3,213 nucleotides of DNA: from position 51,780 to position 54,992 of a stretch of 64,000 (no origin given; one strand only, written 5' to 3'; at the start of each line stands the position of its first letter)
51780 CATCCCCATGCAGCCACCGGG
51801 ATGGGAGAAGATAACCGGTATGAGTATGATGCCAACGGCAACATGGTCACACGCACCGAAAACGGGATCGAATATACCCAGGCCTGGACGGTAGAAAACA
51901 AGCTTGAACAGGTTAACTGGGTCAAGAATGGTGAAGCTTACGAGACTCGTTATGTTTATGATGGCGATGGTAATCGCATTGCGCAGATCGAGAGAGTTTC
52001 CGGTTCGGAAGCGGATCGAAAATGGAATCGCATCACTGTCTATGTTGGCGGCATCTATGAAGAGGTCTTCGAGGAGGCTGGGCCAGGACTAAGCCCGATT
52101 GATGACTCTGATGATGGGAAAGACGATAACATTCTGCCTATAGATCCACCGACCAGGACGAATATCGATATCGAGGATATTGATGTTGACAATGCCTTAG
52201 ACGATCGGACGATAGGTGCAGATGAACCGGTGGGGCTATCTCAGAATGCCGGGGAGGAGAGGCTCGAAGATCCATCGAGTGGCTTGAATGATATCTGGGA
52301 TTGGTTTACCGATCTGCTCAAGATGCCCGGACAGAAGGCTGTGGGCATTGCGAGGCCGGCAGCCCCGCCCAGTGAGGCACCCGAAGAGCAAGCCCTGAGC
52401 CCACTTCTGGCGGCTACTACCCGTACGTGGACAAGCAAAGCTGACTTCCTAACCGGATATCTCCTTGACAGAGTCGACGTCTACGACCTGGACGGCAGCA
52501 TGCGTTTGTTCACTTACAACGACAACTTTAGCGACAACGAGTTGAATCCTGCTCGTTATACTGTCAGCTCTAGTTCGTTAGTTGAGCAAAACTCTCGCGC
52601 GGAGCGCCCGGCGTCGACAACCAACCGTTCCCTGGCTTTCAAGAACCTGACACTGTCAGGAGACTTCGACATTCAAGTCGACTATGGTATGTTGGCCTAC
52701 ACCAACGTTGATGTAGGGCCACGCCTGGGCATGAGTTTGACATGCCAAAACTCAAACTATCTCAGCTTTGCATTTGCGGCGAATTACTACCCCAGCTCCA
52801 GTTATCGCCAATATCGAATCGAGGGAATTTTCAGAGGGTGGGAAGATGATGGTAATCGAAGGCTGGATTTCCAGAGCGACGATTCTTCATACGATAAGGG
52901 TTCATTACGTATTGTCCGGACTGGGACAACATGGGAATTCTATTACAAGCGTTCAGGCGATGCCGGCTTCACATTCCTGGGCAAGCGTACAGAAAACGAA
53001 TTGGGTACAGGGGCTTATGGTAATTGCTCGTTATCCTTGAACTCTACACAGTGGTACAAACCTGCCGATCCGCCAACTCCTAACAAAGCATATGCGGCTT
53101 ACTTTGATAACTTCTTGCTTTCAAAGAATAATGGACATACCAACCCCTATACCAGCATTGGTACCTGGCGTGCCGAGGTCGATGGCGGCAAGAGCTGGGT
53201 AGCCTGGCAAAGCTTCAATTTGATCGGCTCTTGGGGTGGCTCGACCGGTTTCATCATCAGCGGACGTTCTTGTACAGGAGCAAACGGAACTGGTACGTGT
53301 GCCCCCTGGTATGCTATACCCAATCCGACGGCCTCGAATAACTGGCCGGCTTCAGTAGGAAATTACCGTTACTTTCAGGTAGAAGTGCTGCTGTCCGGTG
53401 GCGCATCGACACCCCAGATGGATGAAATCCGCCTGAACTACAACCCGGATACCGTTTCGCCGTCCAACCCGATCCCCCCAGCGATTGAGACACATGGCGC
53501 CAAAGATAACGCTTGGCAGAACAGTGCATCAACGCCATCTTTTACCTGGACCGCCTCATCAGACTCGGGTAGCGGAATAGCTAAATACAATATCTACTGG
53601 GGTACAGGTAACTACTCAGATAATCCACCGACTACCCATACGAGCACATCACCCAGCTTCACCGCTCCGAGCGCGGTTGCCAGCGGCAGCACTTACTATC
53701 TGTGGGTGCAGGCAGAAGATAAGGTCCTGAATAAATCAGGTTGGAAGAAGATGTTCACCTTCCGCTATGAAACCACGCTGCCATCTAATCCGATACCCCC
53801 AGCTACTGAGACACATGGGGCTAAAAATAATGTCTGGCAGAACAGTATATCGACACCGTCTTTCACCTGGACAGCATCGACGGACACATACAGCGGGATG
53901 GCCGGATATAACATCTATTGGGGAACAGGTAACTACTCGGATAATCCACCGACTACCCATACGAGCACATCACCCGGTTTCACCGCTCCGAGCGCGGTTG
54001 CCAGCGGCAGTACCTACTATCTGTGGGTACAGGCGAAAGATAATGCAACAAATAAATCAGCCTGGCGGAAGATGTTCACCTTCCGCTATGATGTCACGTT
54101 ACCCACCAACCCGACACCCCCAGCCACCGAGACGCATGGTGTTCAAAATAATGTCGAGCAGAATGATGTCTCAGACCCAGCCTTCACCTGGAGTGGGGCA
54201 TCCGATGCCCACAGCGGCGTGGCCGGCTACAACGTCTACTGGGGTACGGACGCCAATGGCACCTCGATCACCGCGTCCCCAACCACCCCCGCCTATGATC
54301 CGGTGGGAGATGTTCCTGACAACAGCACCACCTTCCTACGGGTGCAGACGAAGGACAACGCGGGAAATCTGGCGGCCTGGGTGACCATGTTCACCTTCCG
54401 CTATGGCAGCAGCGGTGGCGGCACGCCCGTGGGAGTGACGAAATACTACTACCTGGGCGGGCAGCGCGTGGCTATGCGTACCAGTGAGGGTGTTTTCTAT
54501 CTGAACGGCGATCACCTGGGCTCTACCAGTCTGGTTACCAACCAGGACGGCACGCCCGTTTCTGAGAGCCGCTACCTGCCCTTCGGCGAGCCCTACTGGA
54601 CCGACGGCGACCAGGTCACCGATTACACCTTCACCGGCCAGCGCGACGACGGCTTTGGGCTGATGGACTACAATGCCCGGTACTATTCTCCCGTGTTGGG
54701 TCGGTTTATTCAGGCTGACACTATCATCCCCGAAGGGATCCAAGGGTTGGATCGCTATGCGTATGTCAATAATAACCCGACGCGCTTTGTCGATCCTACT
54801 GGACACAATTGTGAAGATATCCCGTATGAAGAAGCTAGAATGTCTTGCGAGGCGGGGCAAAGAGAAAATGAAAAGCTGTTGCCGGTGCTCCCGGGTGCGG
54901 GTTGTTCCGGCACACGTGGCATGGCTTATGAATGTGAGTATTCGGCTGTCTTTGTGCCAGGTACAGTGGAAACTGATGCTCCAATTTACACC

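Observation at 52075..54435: ~790-aa multi-domain insertion splitting the junction between the last YD strands and the RHS core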

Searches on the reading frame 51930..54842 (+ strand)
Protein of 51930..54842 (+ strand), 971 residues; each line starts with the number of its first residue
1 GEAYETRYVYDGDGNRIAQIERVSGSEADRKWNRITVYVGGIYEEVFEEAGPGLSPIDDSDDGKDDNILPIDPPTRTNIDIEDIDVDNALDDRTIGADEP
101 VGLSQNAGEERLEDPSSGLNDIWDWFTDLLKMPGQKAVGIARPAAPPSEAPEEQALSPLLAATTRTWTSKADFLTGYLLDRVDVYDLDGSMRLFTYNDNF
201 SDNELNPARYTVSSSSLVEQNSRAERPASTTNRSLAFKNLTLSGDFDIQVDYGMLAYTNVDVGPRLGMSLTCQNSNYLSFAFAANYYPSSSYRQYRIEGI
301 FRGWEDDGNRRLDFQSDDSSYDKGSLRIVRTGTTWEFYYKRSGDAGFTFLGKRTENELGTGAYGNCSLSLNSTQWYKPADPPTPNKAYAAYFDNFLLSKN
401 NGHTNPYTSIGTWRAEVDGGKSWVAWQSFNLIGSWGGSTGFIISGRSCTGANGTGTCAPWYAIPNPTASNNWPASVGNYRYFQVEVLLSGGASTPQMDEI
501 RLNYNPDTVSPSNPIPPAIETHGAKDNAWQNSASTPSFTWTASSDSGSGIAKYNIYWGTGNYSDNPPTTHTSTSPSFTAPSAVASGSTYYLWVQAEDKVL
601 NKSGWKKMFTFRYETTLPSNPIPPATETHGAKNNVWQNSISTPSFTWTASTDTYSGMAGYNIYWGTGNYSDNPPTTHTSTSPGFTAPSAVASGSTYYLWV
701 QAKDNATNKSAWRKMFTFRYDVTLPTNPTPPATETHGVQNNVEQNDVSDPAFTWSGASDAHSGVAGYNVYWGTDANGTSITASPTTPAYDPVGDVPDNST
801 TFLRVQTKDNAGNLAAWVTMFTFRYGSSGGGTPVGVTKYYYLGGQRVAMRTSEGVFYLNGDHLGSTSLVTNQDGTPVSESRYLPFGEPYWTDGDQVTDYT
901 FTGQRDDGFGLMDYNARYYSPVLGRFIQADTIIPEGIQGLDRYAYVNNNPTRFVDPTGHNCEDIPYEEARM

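Call 10: find_homologous_proteins(query=window:51930-54842:+, max_evalue=0.00001)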
Query window:51930-54842:+ (971 aa): 4 proteins with E <= 0.00001 among 8000 candidates.
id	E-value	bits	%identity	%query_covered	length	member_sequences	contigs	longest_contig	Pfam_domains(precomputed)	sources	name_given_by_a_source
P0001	7.2e-99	350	32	99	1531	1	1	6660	PF05593.20,PF25023.2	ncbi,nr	ncbi:MAG: hypothetical protein HYR94_15160, partial [Chloroflexi bacterium]|nr:hypothetical protein 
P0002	1.1e-12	65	38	12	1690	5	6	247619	PF05593.20,PF15605.12,PF25023.2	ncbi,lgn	ncbi:MAG: RHS repeat-associated core domain-containing protein [Lysobacterales bacterium]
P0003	9.5e-9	52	37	11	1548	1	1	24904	PF05593.20,PF25023.2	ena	-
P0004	1.2e-7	48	40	11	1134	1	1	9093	PF05593.20,PF00975.27,PF25023.2,PF20148.5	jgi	jgi:RHS repeat-associated protein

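Call 20: search_solved_structures(query=window:52077-54431:+, max_evalue=1)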
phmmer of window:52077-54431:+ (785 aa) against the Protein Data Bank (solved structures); distinct sequences matched with E-value up to 1: 3.
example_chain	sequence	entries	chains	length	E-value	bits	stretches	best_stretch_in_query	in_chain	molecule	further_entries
6bxu_A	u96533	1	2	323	0.14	13.5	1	605-683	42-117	Protocadherin-15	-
5w1d_A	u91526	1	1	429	0.18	13.1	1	605-683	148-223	Protocadherin-15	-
11iy_C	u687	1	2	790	0.37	12.1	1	605-683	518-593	Protocadherin-15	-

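Call 27: find_encoding_contigs(protein=P0001, flank=10000, max_places=3)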
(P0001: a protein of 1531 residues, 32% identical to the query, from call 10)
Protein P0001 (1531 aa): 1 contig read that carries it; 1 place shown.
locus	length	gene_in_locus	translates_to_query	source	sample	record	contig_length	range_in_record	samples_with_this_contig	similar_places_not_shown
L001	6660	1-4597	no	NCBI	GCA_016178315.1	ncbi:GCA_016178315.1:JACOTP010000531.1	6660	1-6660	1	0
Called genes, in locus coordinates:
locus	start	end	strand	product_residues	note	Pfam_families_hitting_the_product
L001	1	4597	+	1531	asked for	PF05593:RHS_repeat (weak), PF25023:TEN_YD-shell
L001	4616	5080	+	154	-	-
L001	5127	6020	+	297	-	PF25023:TEN_YD-shell (weak)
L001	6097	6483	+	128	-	-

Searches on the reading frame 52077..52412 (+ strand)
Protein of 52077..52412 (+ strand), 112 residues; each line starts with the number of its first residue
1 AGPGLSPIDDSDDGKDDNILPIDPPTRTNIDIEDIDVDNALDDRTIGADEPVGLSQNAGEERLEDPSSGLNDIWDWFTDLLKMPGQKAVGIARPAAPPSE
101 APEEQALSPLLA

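Call 9: search_protein_families(library=pfam, proteins=[window:52077-52412:+], max_evalue=1)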
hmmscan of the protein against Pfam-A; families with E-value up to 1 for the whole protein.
window:52077-52412:+ (112 aa): 0 families

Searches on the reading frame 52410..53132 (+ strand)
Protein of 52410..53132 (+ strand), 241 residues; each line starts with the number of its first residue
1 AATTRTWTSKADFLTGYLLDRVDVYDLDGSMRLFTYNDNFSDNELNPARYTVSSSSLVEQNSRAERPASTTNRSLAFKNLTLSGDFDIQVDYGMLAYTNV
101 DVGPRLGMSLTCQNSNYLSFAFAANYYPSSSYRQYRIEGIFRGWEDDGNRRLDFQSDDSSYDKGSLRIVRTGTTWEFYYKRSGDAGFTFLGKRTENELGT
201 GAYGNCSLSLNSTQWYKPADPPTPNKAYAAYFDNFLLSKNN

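Call 9: search_protein_families(library=pfam, proteins=[window:52410-53132:+], max_evalue=1)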
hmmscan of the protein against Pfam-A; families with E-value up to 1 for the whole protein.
window:52410-53132:+ (241 aa): 1 family
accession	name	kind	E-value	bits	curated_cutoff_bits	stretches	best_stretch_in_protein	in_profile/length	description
PF07622.18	DUF1583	-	0.029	14.1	22.9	1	71-189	64-196/256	Protein of unknown function (DUF1583) C domain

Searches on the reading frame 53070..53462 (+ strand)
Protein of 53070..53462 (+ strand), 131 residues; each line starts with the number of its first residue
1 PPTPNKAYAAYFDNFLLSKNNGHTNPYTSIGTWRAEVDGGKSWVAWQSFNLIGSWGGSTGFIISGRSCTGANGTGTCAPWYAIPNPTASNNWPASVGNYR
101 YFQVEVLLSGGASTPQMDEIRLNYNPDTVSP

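Call 9: search_protein_families(library=pfam, proteins=[window:53070-53462:+], max_evalue=1)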
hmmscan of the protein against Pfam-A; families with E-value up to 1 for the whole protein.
window:53070-53462:+ (131 aa): 1 family
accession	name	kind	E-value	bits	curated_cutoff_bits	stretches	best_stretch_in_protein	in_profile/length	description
PF20939.2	MsrA_helical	-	0.26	11.6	23.7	1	20-41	16-37/51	Selenoprotein methionine sulfoxide reductase A, helical domain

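Call 68: search_solved_structures(query=A4, max_evalue=10)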
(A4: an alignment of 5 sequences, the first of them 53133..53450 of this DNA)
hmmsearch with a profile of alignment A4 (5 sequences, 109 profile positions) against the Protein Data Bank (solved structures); distinct sequences matched with E-value up to 10: 16.
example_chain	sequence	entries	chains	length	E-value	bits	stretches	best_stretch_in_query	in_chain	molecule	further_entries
9h3g_Aa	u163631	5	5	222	0.021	18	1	14-90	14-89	Small ribosomal subunit protein eS8z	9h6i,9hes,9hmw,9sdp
4v7e_BI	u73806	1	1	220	0.04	17.1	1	14-90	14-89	40S ribosomal protein S8E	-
8auv_P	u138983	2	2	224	0.041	17.1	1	14-90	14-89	eS8 (40S ribosomal protein S8) | 40S ribosomal protein S8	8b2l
8r6f_I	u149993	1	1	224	0.045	16.9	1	14-90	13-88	40S ribosomal protein S8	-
8jiw_BI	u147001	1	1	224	0.045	16.9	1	14-90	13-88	40S ribosomal protein S8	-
8ip8_ca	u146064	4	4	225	0.046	16.9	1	14-90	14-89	40S ribosomal protein eS8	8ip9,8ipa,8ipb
9vth_ST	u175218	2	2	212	0.051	16.8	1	14-90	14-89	40S ribosomal protein S8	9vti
7qix_I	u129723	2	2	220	0.066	16.4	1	14-90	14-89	40S ribosomal protein S8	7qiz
6zj3_SK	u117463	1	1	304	0.31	14.2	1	13-86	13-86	Ribosomal protein eS8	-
6m6h_G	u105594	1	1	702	0.4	13.9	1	30-61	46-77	Capsid vertex component 1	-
6m6g_k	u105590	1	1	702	0.44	13.8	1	30-61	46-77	Capsid vertex component 1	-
5zz8_q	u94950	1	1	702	0.45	13.7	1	30-61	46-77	UL17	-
5uiz_A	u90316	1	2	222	0.72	13.1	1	17-64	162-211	AA10A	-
6odm_C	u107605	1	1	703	1.1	12.5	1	29-61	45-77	Capsid vertex component 1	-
8xa0_h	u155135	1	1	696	1.1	12.5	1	29-61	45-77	Capsid vertex component 1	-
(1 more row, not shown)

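Call 69: search_protein_families(library=pfam, alignment_id=A4, max_evalue=1)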
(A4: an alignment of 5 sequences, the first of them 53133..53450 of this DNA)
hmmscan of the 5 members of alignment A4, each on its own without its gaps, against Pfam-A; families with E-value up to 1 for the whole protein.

A. member 1, window:53133-53450:+ (106 aa): 0 families

B. families by the number of members that match (of 5 scanned): 0 families

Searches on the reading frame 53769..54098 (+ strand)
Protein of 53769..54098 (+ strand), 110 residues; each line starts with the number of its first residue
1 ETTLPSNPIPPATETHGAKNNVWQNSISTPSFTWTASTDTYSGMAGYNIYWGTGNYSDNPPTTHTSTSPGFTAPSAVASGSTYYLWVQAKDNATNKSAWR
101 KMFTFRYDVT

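Call 9: search_protein_families(library=pfam, proteins=[window:53769-54098:+], max_evalue=1)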
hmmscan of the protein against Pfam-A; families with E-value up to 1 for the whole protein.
window:53769-54098:+ (110 aa): 3 families
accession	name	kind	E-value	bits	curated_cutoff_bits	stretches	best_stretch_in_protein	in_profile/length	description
PF25788.1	Ig_Rha78A_N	-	0.014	16.1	27.4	1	27-106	17-100/105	Rha78A-like, N-terminal immunoglobulin domain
PF19077.6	Big_13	-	0.051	14.5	27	1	27-106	26-99/102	Bacterial Ig-like domain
PF13577.12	SnoaL_4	-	0.052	14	24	1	32-107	36-111/126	SnoaL-like domain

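Call 47: search_solved_structures(query=A3, max_evalue=1)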
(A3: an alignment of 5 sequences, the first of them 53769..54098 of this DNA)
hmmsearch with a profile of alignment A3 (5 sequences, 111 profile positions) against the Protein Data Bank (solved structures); distinct sequences matched with E-value up to 1: 59.
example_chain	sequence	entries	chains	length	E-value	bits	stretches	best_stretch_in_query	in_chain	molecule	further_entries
8g4l_bm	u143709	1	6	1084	8e-07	32.7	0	29-90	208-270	Titin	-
8q6t_I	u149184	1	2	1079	1.1e-06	32.4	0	29-90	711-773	Titin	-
1k85_A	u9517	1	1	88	1.6e-06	31.8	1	25-98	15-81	CHITINASE A1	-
3lpw_A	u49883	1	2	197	5.1e-06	30.2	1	29-90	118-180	A77-A78 domain from Titin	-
8t9b_I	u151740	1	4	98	3.2e-05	27.6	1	22-91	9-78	Ephrin type-A receptor 2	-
8k3j_A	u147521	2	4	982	0.00014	25.5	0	25-91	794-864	Contactin-2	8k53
9ba4_A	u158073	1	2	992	0.00015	25.4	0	25-91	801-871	Contactin-2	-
3fl7_A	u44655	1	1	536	0.00031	24.4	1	12-90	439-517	Ephrin receptor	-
2x10_A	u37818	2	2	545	0.00036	24.2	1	12-90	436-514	EPHRIN TYPE-A RECEPTOR 2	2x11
6tpv_A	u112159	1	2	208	0.003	21.2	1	25-87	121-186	Receptor-type tyrosine-protein phosphatase F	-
8q6t_V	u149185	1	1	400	0.0034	21.1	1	22-90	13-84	Myosin-binding protein C, cardiac-type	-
7ndg_B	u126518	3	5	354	0.0037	21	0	28-90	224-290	Neogenin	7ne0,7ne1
5e53_A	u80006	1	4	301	0.0048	20.6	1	28-68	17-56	Contactin-1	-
5e7l_A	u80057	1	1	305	0.0082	19.8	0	29-70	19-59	Contactin-2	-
6bt9_A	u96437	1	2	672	0.0088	19.7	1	22-100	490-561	Chitinase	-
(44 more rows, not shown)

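Call 58: predict_structure(alignment_id=A3)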
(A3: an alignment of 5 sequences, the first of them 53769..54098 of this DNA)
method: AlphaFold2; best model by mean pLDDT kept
length: 110 residues; sequences in the alignment: 5
mean_pLDDT: 78.5   pTM: 0.75
mean pLDDT of the five models: 78.5, 76.9, 63.2, 60.9, 59.6
residues with pLDDT >= 90: 8; 70-90: 74; 50-70: 28; < 50: 0
segments of 3 or more residues with pLDDT < 50: none
pLDDT, mean of each block of 10 residues (from residue 1): 69 60 75 74 83 79 85 86 89 85 79
secondary structure, 60 per line:
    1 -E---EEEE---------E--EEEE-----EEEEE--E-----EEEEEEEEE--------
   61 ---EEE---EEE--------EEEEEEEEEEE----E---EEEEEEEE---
elements in order: E6-9 E22-25 E31-35 E44-52 E64-66 E70-72 E81-91 E100-107

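Call 62: fold_search(model_id=the predicted structure, library=pdb)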
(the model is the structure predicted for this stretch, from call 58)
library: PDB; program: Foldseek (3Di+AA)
matches with E <= 10: 1742; with E <= 0.001: 1
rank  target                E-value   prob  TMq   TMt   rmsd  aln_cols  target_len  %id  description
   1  6i60_A                9.1e-04  1.00  0.68  0.10   4.0       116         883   12  Structure of alpha-L-rhamnosidase from Dictyoglumus thermophilum (released 2019-02-06)
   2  6i60_B                1.1e-03  1.00  0.68  0.10   4.0       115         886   12  Structure of alpha-L-rhamnosidase from Dictyoglumus thermophilum (released 2019-02-06)
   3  2yn5_B                1.7e-03  1.00  0.65  0.28   3.9       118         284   22  Structural insight into the giant calcium-binding adhesin SiiE: implications for the adhesion of Salmonella enterica t (released 2013-04-03)
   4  7dc8_F                2.0e-03  1.00  0.57  0.36   5.8       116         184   12  Crystal structure of Switch Ab Fab and hIL6R in complex with ATP (released 2021-01-13)
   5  2edb_MODEL_1_A        2.4e-03  1.00  0.62  0.59   3.0       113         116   17  Solution structure of the fourth fibronectin type III domain of human Netrin receptor DCC (released 2008-03-04)
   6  3uto_A                2.4e-03  1.00  0.52  0.12   6.5       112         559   14  Twitchin kinase region from C.elegans (Fn31-NL-kin-CRD-Ig26) (released 2012-08-08)
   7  2w1n                  2.5e-03  1.00  0.53  0.27   3.2        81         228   18  cohesin and fibronectin type-III double module construct from the Clostridium perfringens glycoside hydrolase GH84C (released 2009-02-03)
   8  8pn5_B                2.5e-03  1.00  0.52  0.21   5.3       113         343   12  Crystal structure of the HC7-Glu200Ala mutant complexed to a triglycopeptide (released 2024-03-06)
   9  8fn8_B                2.8e-03  1.00  0.65  0.70   5.2       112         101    9  Crystal structure of the C-terminal Fg domain of TNC with the single FN domain of PTPRZ (released 2023-07-12)
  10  4wtw_A                3.2e-03  1.00  0.48  0.55   5.8       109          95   12  Crystal structure of the third FnIII domain of integrin beta4 (released 2015-02-11)
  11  5x83_D                3.4e-03  1.00  0.60  0.36   4.2       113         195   12  Structure of DCC FN456 domains (released 2017-09-06)
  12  6hyf_C                3.4e-03  1.00  0.52  0.61   5.3       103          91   12  Crystal structure of the third FNIII domain from rat beta4 integrin, a binding site for periaxin (released 2019-05-08)
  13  1wk0_MODEL_1_A        4.0e-03  1.00  0.54  0.45   3.7       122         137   14  Solution structure of Fibronectin type III domain derived from human KIAA0970 protein (released 2004-11-29)
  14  6zz8_H                4.2e-03  1.00  0.61  0.71   4.1       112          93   15  MB_CRS6-15 bound to CrSAS-6_6HR (released 2021-07-07)
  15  8bw6                  4.2e-03  1.00  0.50  0.55   5.3       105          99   17  Titin FnIII-domain I110 (I/A6) from the MIR region (released 2023-02-15)
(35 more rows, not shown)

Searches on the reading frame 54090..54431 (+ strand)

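Call 9: search_protein_families(library=pfam, proteins=[window:54090-54431:+], max_evalue=1)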
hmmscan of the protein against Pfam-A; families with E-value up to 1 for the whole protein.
window:54090-54431:+ (114 aa): 1 family
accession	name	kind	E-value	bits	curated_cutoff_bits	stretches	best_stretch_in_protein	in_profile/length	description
PF15136.11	UPF0449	-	0.2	12.6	27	1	2-40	4-40/98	Uncharacterised protein family UPF0449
